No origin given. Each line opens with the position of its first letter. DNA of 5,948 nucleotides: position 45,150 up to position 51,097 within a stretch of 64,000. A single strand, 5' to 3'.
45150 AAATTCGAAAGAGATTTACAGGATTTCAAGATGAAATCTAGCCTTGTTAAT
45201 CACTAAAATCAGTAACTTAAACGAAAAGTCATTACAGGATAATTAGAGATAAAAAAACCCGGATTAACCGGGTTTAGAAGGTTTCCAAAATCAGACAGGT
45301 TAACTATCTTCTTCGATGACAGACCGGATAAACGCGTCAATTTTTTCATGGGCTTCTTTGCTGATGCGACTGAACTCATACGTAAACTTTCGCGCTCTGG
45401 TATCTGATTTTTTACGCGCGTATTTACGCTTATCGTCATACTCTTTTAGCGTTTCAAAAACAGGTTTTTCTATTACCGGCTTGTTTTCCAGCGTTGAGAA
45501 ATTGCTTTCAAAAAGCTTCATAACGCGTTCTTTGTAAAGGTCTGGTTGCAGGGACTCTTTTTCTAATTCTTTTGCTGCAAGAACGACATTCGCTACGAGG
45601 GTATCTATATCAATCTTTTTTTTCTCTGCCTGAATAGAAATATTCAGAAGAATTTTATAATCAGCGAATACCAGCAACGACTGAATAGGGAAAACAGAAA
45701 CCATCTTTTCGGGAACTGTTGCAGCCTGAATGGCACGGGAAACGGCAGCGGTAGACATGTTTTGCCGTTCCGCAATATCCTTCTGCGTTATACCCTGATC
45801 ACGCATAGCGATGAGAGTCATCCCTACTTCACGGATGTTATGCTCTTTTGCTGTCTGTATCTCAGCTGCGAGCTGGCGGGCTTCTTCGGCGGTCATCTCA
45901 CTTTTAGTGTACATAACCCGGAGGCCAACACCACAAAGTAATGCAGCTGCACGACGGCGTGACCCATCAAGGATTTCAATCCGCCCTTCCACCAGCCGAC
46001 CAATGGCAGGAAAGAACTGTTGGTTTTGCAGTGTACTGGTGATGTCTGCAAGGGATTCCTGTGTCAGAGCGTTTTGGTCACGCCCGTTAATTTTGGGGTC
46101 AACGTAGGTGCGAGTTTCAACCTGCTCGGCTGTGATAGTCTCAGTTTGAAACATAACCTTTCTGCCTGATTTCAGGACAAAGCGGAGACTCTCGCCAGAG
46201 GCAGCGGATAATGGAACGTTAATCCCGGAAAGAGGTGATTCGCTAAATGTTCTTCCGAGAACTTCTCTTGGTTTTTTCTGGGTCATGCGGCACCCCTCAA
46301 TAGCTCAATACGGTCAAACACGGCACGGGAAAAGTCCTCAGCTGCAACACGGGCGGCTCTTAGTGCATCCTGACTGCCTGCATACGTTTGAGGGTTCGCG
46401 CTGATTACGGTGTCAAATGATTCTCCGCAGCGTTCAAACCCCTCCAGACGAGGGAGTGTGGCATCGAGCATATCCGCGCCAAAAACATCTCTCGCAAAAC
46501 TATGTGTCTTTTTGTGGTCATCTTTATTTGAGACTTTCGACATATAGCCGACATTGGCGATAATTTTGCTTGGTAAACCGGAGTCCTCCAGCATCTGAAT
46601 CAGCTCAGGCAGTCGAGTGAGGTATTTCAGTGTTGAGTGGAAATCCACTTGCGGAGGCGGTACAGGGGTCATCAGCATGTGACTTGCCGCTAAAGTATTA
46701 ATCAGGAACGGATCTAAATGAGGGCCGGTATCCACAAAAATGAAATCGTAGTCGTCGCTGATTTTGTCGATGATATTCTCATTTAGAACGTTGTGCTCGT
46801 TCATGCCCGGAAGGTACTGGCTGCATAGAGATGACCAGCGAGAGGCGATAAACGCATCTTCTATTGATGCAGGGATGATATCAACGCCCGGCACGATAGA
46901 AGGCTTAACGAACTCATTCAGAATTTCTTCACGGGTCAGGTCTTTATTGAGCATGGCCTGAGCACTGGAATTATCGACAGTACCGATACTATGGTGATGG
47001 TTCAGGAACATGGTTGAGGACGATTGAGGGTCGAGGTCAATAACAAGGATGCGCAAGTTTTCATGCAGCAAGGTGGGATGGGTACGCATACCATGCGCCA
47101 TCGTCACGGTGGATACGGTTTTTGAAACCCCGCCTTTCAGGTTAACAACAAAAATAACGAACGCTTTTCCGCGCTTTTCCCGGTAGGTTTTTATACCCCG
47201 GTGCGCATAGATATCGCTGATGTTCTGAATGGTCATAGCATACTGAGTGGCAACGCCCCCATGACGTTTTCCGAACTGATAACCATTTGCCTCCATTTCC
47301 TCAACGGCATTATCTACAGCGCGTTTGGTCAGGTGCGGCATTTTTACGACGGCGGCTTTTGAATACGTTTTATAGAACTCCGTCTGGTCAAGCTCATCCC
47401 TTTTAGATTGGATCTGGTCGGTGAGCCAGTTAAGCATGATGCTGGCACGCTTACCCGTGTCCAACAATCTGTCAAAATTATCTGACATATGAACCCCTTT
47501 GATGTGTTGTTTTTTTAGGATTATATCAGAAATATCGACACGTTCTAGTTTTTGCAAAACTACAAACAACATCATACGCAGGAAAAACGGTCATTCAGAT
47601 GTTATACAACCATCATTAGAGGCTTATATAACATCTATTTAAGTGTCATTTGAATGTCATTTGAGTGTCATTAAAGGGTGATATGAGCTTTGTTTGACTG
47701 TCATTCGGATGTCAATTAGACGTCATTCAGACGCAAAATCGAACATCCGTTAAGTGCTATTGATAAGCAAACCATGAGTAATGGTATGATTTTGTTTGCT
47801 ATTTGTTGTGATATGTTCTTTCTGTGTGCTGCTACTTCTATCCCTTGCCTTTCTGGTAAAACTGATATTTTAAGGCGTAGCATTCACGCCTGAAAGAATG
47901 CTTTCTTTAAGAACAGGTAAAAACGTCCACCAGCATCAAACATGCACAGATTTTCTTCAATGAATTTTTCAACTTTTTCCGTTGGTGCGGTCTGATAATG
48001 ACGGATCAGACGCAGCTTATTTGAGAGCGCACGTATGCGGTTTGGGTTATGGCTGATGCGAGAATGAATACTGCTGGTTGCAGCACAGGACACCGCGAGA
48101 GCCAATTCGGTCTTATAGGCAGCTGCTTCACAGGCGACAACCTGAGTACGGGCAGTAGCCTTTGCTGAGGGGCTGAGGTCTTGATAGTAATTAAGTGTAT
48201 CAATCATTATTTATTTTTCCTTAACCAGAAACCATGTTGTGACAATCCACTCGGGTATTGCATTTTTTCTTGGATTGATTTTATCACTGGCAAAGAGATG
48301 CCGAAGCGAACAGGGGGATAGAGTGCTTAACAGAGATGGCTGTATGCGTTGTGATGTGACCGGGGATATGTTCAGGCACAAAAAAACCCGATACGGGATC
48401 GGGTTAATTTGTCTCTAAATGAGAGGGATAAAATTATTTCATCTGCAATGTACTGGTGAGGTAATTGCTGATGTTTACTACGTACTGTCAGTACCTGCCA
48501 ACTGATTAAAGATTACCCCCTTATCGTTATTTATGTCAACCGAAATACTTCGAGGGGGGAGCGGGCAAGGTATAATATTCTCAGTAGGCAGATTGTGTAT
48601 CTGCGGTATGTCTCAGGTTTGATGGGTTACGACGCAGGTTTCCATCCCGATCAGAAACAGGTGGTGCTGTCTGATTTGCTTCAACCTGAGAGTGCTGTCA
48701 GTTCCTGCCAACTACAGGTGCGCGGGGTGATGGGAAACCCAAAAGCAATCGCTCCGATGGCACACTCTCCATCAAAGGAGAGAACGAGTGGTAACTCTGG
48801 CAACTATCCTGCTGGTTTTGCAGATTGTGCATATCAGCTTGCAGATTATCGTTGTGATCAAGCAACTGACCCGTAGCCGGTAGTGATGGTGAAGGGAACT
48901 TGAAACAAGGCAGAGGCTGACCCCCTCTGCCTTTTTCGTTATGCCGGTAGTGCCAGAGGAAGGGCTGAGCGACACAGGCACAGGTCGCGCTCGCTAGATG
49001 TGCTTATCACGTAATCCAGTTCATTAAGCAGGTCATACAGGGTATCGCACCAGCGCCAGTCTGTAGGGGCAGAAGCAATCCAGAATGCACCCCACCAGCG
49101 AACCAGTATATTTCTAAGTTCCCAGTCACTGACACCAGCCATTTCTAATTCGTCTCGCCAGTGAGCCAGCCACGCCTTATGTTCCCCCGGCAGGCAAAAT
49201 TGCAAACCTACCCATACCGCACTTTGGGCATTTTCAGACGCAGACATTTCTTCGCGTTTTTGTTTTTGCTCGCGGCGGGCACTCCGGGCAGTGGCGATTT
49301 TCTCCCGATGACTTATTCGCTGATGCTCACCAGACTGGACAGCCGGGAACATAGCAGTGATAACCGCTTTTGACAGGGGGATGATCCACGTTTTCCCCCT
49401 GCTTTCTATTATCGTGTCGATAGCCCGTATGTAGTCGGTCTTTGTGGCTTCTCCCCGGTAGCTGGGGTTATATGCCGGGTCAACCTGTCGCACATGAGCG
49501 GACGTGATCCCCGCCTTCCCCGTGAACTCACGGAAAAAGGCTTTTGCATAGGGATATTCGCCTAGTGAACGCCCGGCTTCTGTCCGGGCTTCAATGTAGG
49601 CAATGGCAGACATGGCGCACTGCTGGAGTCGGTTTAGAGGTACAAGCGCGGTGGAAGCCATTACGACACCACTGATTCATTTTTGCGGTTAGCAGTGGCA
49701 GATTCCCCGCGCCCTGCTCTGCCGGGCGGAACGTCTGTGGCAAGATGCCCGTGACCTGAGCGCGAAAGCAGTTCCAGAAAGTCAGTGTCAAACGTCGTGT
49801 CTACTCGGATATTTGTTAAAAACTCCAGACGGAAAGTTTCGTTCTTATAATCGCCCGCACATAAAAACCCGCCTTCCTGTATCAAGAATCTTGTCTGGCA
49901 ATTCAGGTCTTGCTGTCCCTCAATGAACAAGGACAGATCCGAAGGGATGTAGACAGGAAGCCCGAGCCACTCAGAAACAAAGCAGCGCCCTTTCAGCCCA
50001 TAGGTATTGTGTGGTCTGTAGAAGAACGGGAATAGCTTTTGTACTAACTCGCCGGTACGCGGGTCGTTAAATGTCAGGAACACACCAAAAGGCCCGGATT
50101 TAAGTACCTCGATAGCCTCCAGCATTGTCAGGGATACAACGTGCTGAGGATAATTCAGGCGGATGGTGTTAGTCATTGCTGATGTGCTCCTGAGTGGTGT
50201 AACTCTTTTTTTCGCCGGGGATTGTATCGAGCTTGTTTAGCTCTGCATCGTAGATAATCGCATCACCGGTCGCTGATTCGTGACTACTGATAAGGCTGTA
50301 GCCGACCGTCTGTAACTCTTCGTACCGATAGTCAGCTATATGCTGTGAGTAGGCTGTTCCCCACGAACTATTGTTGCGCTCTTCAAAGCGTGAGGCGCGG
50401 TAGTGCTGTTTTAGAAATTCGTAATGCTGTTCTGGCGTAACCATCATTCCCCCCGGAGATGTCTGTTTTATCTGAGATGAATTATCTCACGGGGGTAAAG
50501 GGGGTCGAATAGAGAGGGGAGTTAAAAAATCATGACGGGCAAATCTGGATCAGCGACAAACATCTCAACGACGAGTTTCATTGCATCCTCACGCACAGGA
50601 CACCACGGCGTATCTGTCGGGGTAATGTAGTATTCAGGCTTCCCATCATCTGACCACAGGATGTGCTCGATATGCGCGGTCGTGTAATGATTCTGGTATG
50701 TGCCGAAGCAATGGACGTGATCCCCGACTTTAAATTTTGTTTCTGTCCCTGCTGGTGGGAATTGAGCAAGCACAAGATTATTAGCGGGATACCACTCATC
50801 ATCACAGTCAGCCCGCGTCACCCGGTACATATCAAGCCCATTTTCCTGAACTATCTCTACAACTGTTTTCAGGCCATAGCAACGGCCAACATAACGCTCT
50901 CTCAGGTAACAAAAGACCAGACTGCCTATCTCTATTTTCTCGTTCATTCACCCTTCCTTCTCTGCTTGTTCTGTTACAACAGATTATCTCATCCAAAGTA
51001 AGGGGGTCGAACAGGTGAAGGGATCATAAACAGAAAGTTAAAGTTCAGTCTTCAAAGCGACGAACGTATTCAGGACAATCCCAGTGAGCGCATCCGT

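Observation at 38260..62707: Family of at least 13 near-identical promoter/operator modules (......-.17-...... with a conserved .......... core) driving the leading-region genes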

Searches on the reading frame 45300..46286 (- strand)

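Call 13: search_protein_families(library=pfam, max_evalue=0.01, proteins=[window:45300-46286:-])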
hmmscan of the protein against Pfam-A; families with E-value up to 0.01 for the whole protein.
window:45300-46286:- (328 aa): 4 families
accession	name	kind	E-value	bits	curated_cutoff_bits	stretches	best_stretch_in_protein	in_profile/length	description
PF08775.15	ParB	-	3e-25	89.4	25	1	199-325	1-126/126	ParB family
PF13412.12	HTH_24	-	7.1e-05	22.7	21.9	1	161-187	13-39/48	Winged helix-turn-helix DNA-binding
PF12802.13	MarR_2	-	0.00058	20.4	27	1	159-187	12-42/61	MarR family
PF18090.7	SoPB_HTH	-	0.0035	17.9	27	0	170-199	24-53/75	Centromere-binding protein HTH domain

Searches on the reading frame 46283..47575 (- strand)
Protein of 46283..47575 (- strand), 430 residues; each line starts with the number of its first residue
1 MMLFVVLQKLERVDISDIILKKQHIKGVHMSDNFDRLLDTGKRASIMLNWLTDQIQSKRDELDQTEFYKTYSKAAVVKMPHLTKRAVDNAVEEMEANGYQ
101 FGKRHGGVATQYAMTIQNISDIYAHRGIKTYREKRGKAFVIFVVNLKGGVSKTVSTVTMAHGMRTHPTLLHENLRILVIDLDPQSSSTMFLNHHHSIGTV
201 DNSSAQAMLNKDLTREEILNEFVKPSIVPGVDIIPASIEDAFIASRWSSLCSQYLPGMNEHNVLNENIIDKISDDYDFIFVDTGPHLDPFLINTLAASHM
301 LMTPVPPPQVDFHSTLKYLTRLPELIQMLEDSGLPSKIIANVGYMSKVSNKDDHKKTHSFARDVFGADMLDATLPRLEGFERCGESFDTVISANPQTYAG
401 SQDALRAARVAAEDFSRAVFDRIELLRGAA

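Call 13: search_protein_families(library=pfam, max_evalue=0.01, proteins=[window:46283-47575:-])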
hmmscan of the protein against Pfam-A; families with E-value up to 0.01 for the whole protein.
window:46283-47575:- (430 aa): 4 families
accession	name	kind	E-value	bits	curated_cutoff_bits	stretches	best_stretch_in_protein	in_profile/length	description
PF18607.7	HTH_54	-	4.9e-36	123.2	32.3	1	45-134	2-91/92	ParA helix turn helix domain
PF13614.12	AAA_31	-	3.8e-22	79.5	27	1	140-309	3-151/177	AAA domain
PF01656.29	CbiA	-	3.2e-07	30.8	25.4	1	141-318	1-54/125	CobQ/CobB/MinD/ParA nucleotide binding domain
PF02374.21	ArsA_ATPase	-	0.0033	17.1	24.3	1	142-285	4-134/305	Anion-transporting ATPase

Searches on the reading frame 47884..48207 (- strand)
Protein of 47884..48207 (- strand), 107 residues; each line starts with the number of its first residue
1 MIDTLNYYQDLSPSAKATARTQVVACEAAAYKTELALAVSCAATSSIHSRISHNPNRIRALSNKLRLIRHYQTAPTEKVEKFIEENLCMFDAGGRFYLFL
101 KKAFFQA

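Call 13: search_protein_families(library=pfam, max_evalue=0.01, proteins=[window:47884-48207:-])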
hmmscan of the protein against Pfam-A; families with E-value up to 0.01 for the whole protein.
window:47884-48207:- (107 aa): 0 families

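Call 60: search_protein_families(library=ncbifam, max_evalue=0.01, proteins=[window:47884-48207:-])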
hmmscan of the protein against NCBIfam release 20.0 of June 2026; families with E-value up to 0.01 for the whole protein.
window:47884-48207:- (107 aa): 0 families

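Call 98: predict_structure(protein=window:47884-48207:-)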
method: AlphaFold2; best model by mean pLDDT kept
length: 107 residues; sequences in the alignment: 1
mean_pLDDT: 44.2   pTM: 0.31
mean pLDDT of the five models: 44.2, 41.7, 41.6, 40.5, 35.2
residues with pLDDT >= 90: 0; 70-90: 0; 50-70: 27; < 50: 80
segments of 3 or more residues with pLDDT < 50: 1-64, 67-74, 88-93
pLDDT, mean of each block of 10 residues (from residue 1): 38 41 33 41 37 42 48 52 52 52 52
secondary structure, 60 per line:
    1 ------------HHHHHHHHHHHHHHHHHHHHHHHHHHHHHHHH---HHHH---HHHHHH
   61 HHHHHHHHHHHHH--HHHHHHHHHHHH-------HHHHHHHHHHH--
elements in order: H13-44 H48-51 H55-73 H76-87 H95-105

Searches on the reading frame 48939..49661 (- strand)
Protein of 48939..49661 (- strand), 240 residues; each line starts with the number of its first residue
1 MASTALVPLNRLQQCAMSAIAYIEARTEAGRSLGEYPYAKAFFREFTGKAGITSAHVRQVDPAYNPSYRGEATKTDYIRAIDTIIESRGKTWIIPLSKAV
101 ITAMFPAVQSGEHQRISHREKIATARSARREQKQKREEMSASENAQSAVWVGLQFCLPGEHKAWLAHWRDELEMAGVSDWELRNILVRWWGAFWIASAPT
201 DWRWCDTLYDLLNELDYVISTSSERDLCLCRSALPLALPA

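Call 13: search_protein_families(library=pfam, max_evalue=0.01, proteins=[window:48939-49661:-])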
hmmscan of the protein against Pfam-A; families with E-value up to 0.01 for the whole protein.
window:48939-49661:- (240 aa): 1 family
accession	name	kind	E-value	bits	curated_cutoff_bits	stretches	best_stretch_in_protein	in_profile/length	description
PF06952.16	PsiA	-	6.8e-19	68.5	25.3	1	2-217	4-215/237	PsiA protein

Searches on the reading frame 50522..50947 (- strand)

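Call 14: search_protein_families(library=pfam, max_evalue=0.01, proteins=[window:50522-50947:-])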
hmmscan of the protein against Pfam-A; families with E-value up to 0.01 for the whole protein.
window:50522-50947:- (141 aa): 0 families

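Call 59: search_protein_families(library=pfam, max_evalue=1, proteins=[window:50522-50947:-])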
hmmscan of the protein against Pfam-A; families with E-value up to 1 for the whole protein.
window:50522-50947:- (141 aa): 2 families
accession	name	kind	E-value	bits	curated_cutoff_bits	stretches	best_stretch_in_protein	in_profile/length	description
PF03793.24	PASTA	-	0.051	14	23.2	1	27-71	12-53/64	PASTA domain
PF18507.7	WW_1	-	0.19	11.9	25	1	31-41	4-14/27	WW domain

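Call 60: search_protein_families(library=ncbifam, max_evalue=0.01, proteins=[window:50522-50947:-])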
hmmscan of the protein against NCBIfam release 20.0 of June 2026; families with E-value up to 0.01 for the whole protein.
window:50522-50947:- (141 aa): 0 families
